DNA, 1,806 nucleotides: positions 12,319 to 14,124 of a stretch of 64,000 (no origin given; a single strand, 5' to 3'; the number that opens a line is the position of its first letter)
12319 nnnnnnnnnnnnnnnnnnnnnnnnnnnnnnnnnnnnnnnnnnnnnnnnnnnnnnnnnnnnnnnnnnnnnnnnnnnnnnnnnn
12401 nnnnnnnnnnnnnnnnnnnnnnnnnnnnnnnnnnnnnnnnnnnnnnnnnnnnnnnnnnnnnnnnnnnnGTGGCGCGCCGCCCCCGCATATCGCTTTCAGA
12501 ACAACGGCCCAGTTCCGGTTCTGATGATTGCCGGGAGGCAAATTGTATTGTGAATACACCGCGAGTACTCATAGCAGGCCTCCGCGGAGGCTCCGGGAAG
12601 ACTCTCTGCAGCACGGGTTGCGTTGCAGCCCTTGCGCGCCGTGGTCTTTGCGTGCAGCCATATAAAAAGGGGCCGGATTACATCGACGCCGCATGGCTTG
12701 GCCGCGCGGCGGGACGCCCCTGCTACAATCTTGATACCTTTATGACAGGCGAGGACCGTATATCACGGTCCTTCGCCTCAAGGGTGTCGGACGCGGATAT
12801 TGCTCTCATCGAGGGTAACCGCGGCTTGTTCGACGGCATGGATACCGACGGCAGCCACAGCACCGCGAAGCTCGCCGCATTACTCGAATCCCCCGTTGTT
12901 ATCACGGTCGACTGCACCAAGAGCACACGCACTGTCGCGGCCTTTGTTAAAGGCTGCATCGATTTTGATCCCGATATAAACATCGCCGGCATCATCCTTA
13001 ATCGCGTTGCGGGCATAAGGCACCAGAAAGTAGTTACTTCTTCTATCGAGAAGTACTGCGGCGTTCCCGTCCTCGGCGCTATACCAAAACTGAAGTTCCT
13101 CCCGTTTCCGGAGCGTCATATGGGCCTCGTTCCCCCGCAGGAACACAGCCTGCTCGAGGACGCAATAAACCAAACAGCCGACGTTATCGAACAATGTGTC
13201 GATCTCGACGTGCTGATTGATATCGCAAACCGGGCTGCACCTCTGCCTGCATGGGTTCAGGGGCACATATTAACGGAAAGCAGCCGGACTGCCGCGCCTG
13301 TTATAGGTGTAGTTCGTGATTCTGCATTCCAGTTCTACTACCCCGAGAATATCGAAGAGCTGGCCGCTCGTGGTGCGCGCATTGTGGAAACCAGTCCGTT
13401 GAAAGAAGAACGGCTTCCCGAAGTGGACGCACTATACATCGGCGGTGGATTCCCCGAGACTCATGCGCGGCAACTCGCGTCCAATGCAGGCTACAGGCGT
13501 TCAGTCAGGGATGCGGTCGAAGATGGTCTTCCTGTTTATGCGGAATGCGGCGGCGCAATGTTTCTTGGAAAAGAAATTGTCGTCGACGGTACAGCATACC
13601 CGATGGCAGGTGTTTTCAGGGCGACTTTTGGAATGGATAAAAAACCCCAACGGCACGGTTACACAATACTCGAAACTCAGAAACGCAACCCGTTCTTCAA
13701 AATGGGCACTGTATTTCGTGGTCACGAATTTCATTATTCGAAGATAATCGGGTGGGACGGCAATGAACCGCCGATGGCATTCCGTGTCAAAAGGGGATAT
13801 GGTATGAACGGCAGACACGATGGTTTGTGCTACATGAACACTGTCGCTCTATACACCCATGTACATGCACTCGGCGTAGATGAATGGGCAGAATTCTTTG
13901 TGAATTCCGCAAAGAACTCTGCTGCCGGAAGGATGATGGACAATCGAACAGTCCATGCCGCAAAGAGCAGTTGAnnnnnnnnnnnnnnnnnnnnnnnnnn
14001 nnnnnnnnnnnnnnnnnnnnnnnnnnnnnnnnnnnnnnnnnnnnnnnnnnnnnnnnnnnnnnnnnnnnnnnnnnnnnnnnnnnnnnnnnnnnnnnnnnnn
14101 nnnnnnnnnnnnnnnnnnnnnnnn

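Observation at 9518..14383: Compact reductive dsr locus with dsrD placed upstream of dsrAB (dsrD-A-B-N-C) and shortened DsrA/DsrB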

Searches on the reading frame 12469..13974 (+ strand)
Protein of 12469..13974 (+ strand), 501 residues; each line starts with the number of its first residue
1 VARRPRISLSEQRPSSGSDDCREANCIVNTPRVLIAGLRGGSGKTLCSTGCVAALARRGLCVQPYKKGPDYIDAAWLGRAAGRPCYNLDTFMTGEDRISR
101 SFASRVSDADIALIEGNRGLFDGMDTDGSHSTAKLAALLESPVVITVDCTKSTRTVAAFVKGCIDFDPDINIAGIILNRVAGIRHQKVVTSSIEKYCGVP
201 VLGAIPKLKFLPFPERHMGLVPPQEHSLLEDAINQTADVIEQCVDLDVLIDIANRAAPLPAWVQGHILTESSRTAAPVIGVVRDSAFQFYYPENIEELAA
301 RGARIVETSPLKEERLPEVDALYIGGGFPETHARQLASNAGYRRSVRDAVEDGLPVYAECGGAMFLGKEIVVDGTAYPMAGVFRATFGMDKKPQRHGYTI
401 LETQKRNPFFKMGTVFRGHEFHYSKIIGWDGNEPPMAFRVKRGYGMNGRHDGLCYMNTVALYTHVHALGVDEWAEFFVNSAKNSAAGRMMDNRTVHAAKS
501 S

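Call 3: search_protein_families(library=ncbifam, proteins=[window:12469-13974:+])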
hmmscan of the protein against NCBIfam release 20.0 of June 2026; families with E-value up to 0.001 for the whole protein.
window:12469-13974:+ (501 aa): 10 families
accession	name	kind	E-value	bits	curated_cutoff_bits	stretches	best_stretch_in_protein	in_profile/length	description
NF002204.1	PRK01077.1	equivalog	1.7e-133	445.6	254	1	31-466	2-419/420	cobyrinic acid a,c-diamide synthase CobB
NF033195.1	F430_CfbB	exception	2.7e-130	435.2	560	1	32-478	1-450/451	Ni-sirohydrochlorin a,c-diamide synthase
TIGR00379.1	cobB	subfamily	1.1e-128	429.9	261.4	1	32-482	1-448/449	cobyrinic/hydrogenobyrinic acid a,c-diamide synthase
NF053748.1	bifunc_CobBC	exception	4.7e-111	372.5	950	1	31-494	2-456/797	bifunctional hydrogenobyrinic acid a,c-diamide synthase/histidinol phosphate aminotransferase CobBC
NF010471.0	PRK13896.1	equivalog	2.6e-83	280.4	693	1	33-467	4-421/433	cobyrinic acid a,c-diamide synthase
TIGR00313.1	cobQ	equivalog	1.7e-09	37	309.9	1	91-215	105-230/477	cobyric acid synthase CobQ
NF004921.0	PRK06278.1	equivalog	8.5e-09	34.8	354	1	30-250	239-455/482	cobyrinic acid a,c-diamide synthase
NF001989.1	PRK00784.1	equivalog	1.1e-08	34.2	273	0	312-484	280-440/480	cobyric acid synthase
NF052463.1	L2IsogltmlsynGatDStaph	equivalog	9.1e-08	32.2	450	1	315-469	47-192/237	lipid II isoglutaminyl synthase subunit GatD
TIGR03800.1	PLP_synth_Pdx2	equivalog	8.5e-07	29.1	105.55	1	286-374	6-91/184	pyridoxal 5'-phosphate synthase glutaminase subunit PdxT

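Call 4: search_protein_families(library=pfam, proteins=[window:12469-13974:+])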
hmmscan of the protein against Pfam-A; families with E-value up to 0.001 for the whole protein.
window:12469-13974:+ (501 aa): 4 families
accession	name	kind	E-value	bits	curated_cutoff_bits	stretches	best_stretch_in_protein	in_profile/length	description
PF07685.20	GATase_3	-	1.8e-38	132.6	27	1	279-468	2-192/196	CobB/CobQ-like glutamine amidotransferase domain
PF01656.29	CbiA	-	9.4e-16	58.3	25.4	1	34-209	2-113/125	CobQ/CobB/MinD/ParA nucleotide binding domain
PF13500.12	AAA_26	-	1.4e-11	45.1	27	1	107-209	97-192/198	AAA domain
PF01174.25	SNO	-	0.00054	20.3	27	1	312-373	27-88/188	SNO glutamine amidotransferase family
